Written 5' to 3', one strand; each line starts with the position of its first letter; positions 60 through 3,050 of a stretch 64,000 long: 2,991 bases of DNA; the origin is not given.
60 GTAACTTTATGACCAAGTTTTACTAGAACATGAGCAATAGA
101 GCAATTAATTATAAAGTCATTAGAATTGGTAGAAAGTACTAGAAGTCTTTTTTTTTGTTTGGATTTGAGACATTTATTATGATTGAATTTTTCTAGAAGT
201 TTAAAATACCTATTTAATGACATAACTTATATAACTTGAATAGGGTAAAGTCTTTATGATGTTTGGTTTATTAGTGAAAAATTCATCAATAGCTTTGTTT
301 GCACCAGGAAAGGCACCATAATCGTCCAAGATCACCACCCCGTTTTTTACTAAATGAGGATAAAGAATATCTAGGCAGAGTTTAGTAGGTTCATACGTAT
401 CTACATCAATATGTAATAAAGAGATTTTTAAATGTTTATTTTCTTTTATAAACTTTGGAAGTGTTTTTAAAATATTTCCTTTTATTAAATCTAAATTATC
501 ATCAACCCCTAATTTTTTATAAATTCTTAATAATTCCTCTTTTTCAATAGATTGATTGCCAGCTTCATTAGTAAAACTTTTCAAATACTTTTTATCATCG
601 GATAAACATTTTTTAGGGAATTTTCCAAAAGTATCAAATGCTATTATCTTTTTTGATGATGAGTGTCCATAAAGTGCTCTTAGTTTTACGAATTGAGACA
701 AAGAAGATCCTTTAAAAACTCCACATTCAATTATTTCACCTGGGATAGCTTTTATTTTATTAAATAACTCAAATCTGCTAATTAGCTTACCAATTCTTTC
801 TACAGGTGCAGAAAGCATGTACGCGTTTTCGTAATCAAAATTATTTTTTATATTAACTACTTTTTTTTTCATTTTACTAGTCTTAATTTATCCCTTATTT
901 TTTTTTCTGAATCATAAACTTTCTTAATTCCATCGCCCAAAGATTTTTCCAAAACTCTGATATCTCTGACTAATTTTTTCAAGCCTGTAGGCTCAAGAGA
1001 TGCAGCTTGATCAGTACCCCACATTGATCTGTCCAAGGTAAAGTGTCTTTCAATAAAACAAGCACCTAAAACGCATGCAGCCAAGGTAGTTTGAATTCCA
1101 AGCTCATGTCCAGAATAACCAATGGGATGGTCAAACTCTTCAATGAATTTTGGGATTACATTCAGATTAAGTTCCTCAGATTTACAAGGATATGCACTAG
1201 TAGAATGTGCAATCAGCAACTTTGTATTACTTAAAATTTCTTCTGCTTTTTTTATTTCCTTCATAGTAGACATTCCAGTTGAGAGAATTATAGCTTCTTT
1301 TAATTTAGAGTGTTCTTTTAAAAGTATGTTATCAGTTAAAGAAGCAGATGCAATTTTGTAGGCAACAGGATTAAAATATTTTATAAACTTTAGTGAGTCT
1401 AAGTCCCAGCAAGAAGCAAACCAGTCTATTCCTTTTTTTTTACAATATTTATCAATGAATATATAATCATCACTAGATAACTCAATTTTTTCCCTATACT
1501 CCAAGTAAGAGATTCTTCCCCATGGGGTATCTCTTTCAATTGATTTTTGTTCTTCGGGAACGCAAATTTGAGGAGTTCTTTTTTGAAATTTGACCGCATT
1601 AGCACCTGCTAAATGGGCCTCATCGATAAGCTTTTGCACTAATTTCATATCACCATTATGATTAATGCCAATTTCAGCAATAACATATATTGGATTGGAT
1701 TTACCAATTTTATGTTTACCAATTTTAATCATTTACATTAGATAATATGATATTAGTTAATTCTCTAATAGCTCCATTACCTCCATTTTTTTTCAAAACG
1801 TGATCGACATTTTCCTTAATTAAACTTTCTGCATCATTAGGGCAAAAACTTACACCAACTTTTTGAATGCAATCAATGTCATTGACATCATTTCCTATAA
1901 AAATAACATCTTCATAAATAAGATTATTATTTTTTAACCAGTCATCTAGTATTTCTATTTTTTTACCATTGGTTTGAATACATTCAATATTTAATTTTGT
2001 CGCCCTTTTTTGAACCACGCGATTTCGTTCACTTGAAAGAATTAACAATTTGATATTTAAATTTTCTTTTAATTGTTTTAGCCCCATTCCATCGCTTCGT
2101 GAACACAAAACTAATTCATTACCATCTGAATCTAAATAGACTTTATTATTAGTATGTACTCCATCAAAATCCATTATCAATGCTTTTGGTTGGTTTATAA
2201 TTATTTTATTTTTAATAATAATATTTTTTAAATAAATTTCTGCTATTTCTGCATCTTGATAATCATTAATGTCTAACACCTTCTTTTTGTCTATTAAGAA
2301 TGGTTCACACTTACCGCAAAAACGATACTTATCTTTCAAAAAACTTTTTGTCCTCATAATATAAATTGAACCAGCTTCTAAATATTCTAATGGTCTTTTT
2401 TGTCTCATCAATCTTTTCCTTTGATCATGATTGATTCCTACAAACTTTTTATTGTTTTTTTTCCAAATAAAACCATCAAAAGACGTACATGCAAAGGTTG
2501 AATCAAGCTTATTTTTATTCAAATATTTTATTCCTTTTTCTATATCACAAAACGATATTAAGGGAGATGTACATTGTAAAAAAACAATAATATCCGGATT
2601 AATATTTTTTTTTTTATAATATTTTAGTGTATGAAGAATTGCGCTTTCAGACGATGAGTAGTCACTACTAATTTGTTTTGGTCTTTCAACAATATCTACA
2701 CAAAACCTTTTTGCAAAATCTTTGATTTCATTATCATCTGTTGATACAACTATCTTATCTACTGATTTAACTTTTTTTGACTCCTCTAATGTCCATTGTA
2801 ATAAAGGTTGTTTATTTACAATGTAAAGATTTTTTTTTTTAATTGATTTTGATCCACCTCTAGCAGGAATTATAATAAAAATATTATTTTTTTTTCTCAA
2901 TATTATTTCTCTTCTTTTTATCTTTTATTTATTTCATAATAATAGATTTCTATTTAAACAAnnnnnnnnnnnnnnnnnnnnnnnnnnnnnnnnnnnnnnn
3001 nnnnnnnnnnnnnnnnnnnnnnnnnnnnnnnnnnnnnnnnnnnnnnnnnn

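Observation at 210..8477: Minus-strand glycan island combining nonulosonic-acid and 3,6-dideoxyhexose chemistry, 2 kb from the flagellar locus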

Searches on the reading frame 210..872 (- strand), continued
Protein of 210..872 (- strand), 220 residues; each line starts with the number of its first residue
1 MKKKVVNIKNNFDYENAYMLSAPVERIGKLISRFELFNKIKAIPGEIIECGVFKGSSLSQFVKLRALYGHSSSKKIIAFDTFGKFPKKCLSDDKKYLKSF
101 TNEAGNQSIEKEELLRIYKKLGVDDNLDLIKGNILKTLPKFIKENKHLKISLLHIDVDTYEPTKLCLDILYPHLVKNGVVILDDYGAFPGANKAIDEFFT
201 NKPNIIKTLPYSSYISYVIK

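Call 79: search_protein_families(library=ncbifam, proteins=[L028:8691-9938:-, L028:11552-12439:+, L007:20318-21208:+], max_evalue=0.01)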
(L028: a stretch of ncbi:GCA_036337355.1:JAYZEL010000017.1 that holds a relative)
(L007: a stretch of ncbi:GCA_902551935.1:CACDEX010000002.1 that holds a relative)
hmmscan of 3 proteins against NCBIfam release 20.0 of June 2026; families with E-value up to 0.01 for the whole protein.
L028:8691-9938:- (415 aa): 1 family
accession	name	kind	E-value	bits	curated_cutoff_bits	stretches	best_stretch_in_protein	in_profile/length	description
NF038110.1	Lys_methyl_FliB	equivalog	2.5e-59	201.7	85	1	6-382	1-369/373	flagellin lysine-N-methylase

L028:11552-12439:+ (295 aa): 0 families

L007:20318-21208:+ (296 aa): 0 families

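Call 91: search_solved_structures(query=L001:14506-16407:-, max_evalue=1e-20)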
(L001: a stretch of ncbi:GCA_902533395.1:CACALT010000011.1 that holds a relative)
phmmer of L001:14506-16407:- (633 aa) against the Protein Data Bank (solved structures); distinct sequences matched with E-value up to 1e-20: 53.
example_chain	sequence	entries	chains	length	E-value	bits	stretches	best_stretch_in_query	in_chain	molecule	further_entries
8rph_A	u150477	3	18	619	1.3e-95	324.4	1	32-627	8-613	Thiamine pyrophosphate-binding protein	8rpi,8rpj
5ahk_A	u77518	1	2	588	5.7e-70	239.7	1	50-573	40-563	ACETOLACTATE SYNTHASE II, LARGE SUBUNIT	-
3e9y_A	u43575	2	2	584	1.2e-59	205.6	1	36-560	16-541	Acetolactate synthase, chloroplastic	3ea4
7stq_A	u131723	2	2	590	1.7e-59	205.1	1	36-560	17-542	Acetolactate synthase, chloroplastic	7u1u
7tzz_A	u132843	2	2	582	2e-59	204.9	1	36-560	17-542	Acetolactate synthase, chloroplastic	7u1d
6u9h_A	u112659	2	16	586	2.3e-59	204.7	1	36-560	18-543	Acetolactate synthase, chloroplastic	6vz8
7u25_A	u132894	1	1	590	2.3e-59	204.7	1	36-560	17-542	Acetolactate synthase, chloroplastic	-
1ybh_A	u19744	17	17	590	2.4e-59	204.7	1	36-560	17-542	Acetolactate synthase, chloroplast | Acetolactate synthase | Acetolactate synthase, chloroplastic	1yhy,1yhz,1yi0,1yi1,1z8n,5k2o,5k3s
8et5_A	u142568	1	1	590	2.5e-59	204.6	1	36-560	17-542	Acetolactate synthase, chloroplastic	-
6lpi_A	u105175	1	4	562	5.4e-57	196.9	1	29-582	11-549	Acetolactate synthase isozyme 1 large subunit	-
1jsc_A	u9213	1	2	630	5.8e-51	177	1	39-583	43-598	ACETOHYDROXY-ACID SYNTHASE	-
6u9d_A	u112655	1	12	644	6.3e-51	176.9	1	39-583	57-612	Acetolactate synthase catalytic subunit, mitochondrial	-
1n0h_A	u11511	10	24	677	7.4e-51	176.6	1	39-583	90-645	Acetolactate synthase | Acetolactate synthase, mitochondrial | Acetolactate synthase catalytic subunit, mitochondrial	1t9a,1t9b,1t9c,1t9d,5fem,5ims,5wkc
6dek_A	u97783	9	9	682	7.5e-50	173.3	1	46-590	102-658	Acetolactate synthase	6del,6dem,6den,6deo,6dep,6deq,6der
6wo1_A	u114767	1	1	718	6.6e-45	157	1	43-575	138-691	Acetohydroxyacid synthase catalytic subunit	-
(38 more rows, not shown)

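Call 95: search_protein_representatives(alignment_id=A3)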
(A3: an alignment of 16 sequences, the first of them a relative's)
Query: 16 sequences, 505 profile positions. Proteins with E-value up to 0.001 (for the whole library): 7135; up to 1e-10: 3654; up to 1e-30: 696. The best 150 are listed.
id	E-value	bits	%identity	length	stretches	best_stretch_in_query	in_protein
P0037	4.0e-212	721.9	-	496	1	1-505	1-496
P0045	1.4e-193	660.6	-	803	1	7-505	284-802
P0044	1.0e-185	634.8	-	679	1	8-505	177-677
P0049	1.0e-137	476.4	-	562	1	6-501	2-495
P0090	3.6e-127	441.6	-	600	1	23-504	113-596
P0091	5.8e-118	411.2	-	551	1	21-500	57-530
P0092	3.7e-117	408.6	-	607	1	8-505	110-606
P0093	6.3e-116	404.5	-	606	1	24-499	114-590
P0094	1.6e-113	396.5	-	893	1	24-503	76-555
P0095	3.1e-110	385.7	-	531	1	19-504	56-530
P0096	1.8e-108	379.9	-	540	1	21-505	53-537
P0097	4.0e-104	365.6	-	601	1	25-496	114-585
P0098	9.4e-104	364.3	-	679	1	17-504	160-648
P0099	1.4e-102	360.4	-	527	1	17-495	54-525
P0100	6.2e-102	358.3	-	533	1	19-498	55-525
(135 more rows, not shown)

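Call 97: search_protein_families(library=pfam, alignment_id=A6, max_evalue=0.001)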
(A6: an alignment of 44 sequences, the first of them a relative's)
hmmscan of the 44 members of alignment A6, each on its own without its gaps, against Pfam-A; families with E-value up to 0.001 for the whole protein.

A. member 1, P0090 (600 aa): 1 family
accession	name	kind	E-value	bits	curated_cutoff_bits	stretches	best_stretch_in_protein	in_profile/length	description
PF05159.20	Capsule_synth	-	4e-05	23.7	20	1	360-494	131-263/310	Capsule polysaccharide biosynthesis protein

B. families by the number of members that match (of 44 scanned): 15 families
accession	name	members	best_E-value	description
PF05159.20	Capsule_synth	31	4.3e-11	Capsule polysaccharide biosynthesis protein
PF14559.12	TPR_19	2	1.2e-09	Tetratricopeptide repeat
PF13428.12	TPR_14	2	5.6e-08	Tetratricopeptide repeat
PF13432.12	TPR_16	2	0.00012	Tetratricopeptide repeat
PF05050.19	Methyltransf_21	1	1.2e-15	Methyltransferase FkbM domain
PF08241.18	Methyltransf_11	1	2.8e-15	Methyltransferase domain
PF13649.12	Methyltransf_25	1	3.4e-12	Methyltransferase domain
PF13414.12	TPR_11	1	4.2e-09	TPR repeat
PF07719.23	TPR_2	1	5.2e-08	Tetratricopeptide repeat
PF00515.34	TPR_1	1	1e-07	Tetratricopeptide repeat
PF13181.12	TPR_8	1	4.6e-05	Tetratricopeptide repeat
PF13431.12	TPR_17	1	0.00016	Tetratricopeptide repeat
PF08242.18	Methyltransf_12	1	0.00045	Methyltransferase domain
PF13374.12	TPR_10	1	0.00065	Tetratricopeptide repeat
PF02350.25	Epimerase_2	1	0.00095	UDP-N-acetylglucosamine 2-epimerase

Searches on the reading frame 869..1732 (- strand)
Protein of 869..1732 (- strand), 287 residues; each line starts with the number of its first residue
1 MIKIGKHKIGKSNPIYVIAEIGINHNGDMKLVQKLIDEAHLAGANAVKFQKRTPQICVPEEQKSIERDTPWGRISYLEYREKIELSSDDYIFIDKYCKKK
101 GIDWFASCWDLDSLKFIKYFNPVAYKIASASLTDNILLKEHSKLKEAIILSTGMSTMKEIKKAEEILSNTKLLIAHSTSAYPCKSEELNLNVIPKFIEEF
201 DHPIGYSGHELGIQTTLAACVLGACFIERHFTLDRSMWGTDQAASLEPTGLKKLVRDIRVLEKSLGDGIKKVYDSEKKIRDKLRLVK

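Call 5: search_protein_families(library=pfam, proteins=[window:869-1732:-], max_evalue=0.01)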
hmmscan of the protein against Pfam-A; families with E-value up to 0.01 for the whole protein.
window:869-1732:- (287 aa): 1 family
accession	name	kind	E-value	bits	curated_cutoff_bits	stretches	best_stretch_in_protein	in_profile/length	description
PF03102.20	NeuB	-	9.1e-76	254.9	22.1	1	35-270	1-241/241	NeuB family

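Call 6: search_protein_families(library=ncbifam, proteins=[window:869-1732:-], max_evalue=0.01)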
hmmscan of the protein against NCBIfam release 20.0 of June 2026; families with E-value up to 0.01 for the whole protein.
window:869-1732:- (287 aa): 3 families
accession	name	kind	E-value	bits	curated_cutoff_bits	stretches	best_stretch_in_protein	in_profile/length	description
TIGR03569.1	NeuB_NnaB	equivalog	6.7e-77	258.8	399.65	1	16-281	2-274/329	N-acetylneuraminate synthase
TIGR03586.1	PseI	equivalog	4.9e-56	190.3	340.25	1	15-281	2-273/327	pseudaminic acid synthase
NF050051.1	FlagModPseD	domain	0.0016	17.1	670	1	111-184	194-265/640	flagellin modification protein PseD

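Call 26: search_solved_structures(query=window:869-1732:-, max_evalue=0.001, show_alignments=1)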
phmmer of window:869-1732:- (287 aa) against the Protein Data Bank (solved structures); distinct sequences matched with E-value up to 0.001: 8.
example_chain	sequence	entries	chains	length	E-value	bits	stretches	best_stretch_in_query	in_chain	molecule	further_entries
6ncs_A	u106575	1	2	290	9.8e-41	143.2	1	2-277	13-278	N-acetylneuraminic acid (Sialic acid) synthetase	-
8h2c_A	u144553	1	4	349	8.6e-37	130.2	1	12-279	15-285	Pseudaminic acid synthase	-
1vli_A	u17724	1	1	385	2e-35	125.7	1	4-277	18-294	Spore coat polysaccharide biosynthesis protein spsE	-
2wqp_A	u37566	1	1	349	7.7e-32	114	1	2-280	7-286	POLYSIALIC ACID CAPSULE BIOSYNTHESIS PROTEIN SIAC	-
1xuu_A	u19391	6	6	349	1.4e-31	113.1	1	2-280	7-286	polysialic acid capsule biosynthesis protein SiaC | N-acetylneuraminate synthase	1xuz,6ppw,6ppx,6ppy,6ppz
4ipj_A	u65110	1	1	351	1.5e-31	113.1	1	2-280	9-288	Polysialic acid capsule biosynthesis protein SiaC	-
4ipi_A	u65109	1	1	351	1.5e-31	113.1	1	2-280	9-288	Polysialic acid capsule biosynthesis protein SiaC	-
3g8r_A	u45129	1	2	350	4.6e-08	36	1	76-270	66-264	Probable spore coat polysaccharide biosynthesis protein E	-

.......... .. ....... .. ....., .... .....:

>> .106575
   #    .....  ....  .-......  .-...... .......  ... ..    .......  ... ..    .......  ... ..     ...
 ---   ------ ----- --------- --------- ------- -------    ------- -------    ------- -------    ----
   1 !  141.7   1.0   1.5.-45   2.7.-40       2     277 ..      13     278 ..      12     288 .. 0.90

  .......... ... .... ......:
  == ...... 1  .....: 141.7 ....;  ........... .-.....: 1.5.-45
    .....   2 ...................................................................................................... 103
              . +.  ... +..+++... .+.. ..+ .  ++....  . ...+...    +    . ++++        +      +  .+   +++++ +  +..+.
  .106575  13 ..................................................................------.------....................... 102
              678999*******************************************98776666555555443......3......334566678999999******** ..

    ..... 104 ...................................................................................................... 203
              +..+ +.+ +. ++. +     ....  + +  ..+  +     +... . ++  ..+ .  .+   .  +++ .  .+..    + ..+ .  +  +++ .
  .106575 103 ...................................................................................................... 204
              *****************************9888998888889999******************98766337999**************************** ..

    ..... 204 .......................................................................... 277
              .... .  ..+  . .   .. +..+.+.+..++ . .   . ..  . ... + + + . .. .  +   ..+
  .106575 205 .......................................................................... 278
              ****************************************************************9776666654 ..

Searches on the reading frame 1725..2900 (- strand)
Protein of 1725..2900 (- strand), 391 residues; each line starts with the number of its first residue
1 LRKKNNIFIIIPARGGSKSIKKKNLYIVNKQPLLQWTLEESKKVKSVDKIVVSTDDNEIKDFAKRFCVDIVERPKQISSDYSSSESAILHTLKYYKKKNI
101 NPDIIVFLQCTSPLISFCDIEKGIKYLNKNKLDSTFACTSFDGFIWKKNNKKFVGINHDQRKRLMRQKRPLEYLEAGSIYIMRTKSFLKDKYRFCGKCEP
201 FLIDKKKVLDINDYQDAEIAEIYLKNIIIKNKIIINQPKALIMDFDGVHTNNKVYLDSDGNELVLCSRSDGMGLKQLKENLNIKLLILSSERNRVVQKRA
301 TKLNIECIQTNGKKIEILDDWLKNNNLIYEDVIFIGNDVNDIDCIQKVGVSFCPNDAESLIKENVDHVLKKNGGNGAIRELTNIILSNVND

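Call 5: search_protein_families(library=pfam, proteins=[window:1725-2900:-], max_evalue=0.01)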
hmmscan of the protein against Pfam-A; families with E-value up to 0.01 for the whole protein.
window:1725-2900:- (391 aa): 6 families
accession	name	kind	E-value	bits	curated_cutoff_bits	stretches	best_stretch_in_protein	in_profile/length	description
PF02348.25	CTP_transf_3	-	6.1e-25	88.7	22.6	1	9-136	2-126/217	Cytidylyltransferase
PF08282.18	Hydrolase_3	-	3.3e-07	30.7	20.9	1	248-377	130-251/255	haloacid dehalogenase-like hydrolase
PF12804.13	NTP_transf_3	-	0.00019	22.1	27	1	21-116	14-100/160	MobA-like NTP transferase domain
PF13419.12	HAD_2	-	0.002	18.7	23.8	1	274-352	88-175/178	Haloacid dehalogenase-like hydrolase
PF00702.32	Hydrolase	-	0.0027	18.6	26.4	0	274-349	107-191/191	haloacid dehalogenase-like hydrolase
PF01128.25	IspD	-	0.0027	17.9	27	1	8-64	2-61/221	2-C-methyl-D-erythritol 4-phosphate cytidylyltransferase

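Call 6: search_protein_families(library=ncbifam, proteins=[window:1725-2900:-], max_evalue=0.01)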
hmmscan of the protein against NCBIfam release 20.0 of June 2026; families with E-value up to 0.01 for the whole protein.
window:1725-2900:- (391 aa): 19 families
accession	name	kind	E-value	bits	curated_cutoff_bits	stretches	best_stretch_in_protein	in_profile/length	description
TIGR03584.1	PseF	equivalog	1.9e-35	122.5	205.7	1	10-223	3-219/222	pseudaminic acid cytidylyltransferase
NF058599.1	KDN-9-PPhBT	equivalog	7.6e-31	107.4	180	1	238-387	2-151/152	3-deoxy-D-glycero-D-galacto-nonulopyranosonate 9-phosphatase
TIGR01670.1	KdsC-phosphatas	subfamily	3.8e-29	101.6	106.95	1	240-388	3-151/154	3-deoxy-D-manno-octulosonate 8-phosphate phosphatase, YrbI family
NF007019.0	PRK09484.1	equivalog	7.3e-28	97.5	208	1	236-388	23-175/187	3-deoxy-manno-octulosonate-8-phosphatase KdsC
TIGR02726.1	phenyl_P_delta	equivalog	6.8e-17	62.2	281.95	1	239-387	8-156/169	phenylphosphate carboxylase subunit delta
NF003952.0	PRK05450.1-5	subfamily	1.6e-16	60.2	193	1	6-132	2-121/250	3-deoxy-manno-octulosonate cytidylyltransferase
NF003950.0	PRK05450.1-3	subfamily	4.6e-15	55.6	234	1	7-137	3-126/248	3-deoxy-manno-octulosonate cytidylyltransferase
NF009905.0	PRK13368.1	subfamily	8.9e-15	54.7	255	1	6-139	2-127/243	3-deoxy-manno-octulosonate cytidylyltransferase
NF002245.0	PRK01158.1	equivalog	2.3e-09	36.9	198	1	310-384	154-228/233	phosphoglycolate phosphatase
NF003948.0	PRK05450.1-1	equivalog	1.3e-08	34.4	281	1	4-134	3-127/248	3-deoxy-manno-octulosonate cytidylyltransferase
TIGR00099.1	Cof-subfamily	subfamily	1.8e-08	34.3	137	1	275-376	155-251/256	Cof-type HAD-IIB family hydrolase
TIGR00466.1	kdsB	equivalog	2.9e-08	33.4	155.2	1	8-122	4-111/241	3-deoxy-manno-octulosonate cytidylyltransferase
TIGR01487.1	Pglycolate_arch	equivalog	5.7e-05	23.1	122.75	1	326-377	160-211/215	phosphoglycolate phosphatase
NF007821.0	PRK10530.1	equivalog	9.9e-05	21.7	274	1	310-377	196-263/272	pyridoxal phosphatase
TIGR01662.1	HAD-SF-IIIA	subfamily_domain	0.00082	19.5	44.6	1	239-352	1-135/141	HAD-IIIA family hydrolase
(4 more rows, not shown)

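Call 27: search_solved_structures(query=window:1725-2900:-, max_evalue=0.001)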
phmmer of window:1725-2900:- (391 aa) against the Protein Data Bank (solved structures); distinct sequences matched with E-value up to 0.001: 28.
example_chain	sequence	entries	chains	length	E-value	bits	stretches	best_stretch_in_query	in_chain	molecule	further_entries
3mmz_A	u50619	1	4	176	3.8e-26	94.9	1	239-387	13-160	putative HAD family hydrolase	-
3mn1_A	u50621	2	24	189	3.9e-21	78.5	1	239-387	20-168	probable yrbi family phosphatase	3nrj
9ftb_A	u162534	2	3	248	1.3e-20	76.7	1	8-216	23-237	NeuA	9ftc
6ifd_A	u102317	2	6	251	1.7e-20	76.3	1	5-225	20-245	CMP-N-acetylneuraminate Synthetase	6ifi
3ewi_A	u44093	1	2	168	1.9e-20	76.2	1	235-385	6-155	N-acylneuraminate cytidylyltransferase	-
2p9j_A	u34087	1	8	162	1.2e-19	73.6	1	236-386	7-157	Hypothetical protein AQ2171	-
1eyr_A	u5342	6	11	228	4.5e-19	71.7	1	3-224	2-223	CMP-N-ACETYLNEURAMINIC ACID SYNTHETASE | N-acylneuraminate cytidylyltransferase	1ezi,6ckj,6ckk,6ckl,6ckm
3n07_A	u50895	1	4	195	4.8e-18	68.3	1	234-389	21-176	3-deoxy-D-manno-octulosonate 8-phosphate phosphatase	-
1j8d_A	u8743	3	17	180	1.1e-17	67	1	238-387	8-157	deoxy-D-mannose-octulosonate 8-phosphate phosphatase | 3-deoxy-D-manno-octulosonate 8-phosphate phosphatase KdsC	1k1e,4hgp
1qwj_A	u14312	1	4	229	2e-17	66.2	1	9-217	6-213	cytidine monophospho-N-acetylneuraminic acid synthetase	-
3n1u_A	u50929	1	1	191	7.9e-17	64.3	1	237-389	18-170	Hydrolase, HAD superfamily, subfamily III A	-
9t4z_A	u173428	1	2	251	1e-16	63.9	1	7-197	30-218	PpNeuA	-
3i6b_A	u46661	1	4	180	1.6e-16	63.3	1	239-386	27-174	3-deoxy-D-manno-octulosonate 8-phosphate phosphatase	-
2r8e_A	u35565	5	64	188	1.8e-16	63.1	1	239-386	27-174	3-deoxy-D-manno-octulosonate 8-phosphate phosphatase | YrbI from Escherichia coli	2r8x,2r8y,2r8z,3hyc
3e81_A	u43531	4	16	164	5.5e-16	61.5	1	238-386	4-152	Acylneuraminate cytidylyltransferase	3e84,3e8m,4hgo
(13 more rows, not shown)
